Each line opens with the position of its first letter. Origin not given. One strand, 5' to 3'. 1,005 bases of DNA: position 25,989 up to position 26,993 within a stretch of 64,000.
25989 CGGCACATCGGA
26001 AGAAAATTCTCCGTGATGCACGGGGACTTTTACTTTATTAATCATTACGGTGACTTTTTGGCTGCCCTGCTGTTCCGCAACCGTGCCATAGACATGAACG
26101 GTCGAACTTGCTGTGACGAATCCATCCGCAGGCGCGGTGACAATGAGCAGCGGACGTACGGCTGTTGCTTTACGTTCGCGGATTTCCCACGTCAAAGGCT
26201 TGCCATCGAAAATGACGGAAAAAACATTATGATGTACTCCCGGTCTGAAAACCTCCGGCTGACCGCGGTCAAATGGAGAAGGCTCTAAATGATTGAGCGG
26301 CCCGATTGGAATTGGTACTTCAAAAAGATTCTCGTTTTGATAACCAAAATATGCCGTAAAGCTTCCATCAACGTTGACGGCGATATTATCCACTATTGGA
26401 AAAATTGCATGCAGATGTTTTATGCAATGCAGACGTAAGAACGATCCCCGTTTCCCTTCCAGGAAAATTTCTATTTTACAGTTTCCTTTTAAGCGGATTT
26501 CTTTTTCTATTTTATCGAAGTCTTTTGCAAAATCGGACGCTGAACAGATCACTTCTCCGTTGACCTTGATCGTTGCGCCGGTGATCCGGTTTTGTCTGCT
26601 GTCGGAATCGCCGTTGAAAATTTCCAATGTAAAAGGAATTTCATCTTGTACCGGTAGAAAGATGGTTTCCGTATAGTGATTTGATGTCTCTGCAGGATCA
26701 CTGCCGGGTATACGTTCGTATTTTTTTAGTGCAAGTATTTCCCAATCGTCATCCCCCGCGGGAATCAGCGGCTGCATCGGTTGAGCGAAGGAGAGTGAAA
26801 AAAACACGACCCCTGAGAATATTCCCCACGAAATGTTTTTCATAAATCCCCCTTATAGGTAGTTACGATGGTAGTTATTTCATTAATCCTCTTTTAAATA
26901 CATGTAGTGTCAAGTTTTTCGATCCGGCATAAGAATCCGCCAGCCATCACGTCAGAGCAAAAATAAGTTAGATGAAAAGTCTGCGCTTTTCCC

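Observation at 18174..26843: Giant secreted teneurin-like RHS polymorphic toxin with an unusually complete 'eukaryote-like' domain train (Ig x9, TTR-like, NHL propeller, YD shell, Rhs core, toxin)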

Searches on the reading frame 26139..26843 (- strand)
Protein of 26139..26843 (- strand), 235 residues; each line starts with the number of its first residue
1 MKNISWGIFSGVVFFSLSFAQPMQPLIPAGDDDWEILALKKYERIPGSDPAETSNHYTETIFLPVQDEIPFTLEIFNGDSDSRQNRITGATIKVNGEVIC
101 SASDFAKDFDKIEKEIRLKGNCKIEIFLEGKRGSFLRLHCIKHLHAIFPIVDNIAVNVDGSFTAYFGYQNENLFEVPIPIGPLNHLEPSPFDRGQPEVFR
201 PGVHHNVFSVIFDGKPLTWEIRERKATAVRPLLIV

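Call 20: search_protein_families(library=pfam, proteins=[window:26139-26843:-], max_evalue=1)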
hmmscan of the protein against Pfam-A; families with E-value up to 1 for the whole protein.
seq(235 aa): 0 families
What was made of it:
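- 26154..26750 (-): Two N-terminal beta-sandwich domains (aa 32-144 and 147-230). The first is shared with many TLPs and other giant Ig-repeat proteins. No match in the local Pfam copy (call 20).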

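Call 60: predict_structure(alignment_id=A3)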
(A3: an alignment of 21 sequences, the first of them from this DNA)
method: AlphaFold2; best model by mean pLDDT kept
length: 214 residues; sequences in the alignment: 21
mean_pLDDT: 88.5   pTM: 0.76
mean pLDDT of the five models: 88.5, 87.7, 87.2, 82.3, 76.0
residues with pLDDT >= 90: 151; 70-90: 42; 50-70: 11; < 50: 10
segments of 3 or more residues with pLDDT < 50: 1-7
pLDDT, mean of each block of 10 residues (from residue 1): 42 90 69 86 84 94 93 97 92 93 93 94 93 95 97 91 91 94 97 95 92 58
secondary structure, 60 per line:
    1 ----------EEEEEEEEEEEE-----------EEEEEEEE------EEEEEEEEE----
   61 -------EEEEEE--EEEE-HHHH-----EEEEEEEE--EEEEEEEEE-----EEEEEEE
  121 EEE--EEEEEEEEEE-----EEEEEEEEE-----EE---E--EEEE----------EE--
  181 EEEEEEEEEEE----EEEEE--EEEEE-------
elements in order: E11-22 E34-41 E48-56 E68-73 E76-79 H81-84 E90-97 E100-108 E114-123 E126-135 E141-149 E163-166 E181-191 E196-200 E203-207
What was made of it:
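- Checked: The remaining N-terminal part (aa 32-230) is two other beta-sandwich domains (call 60).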
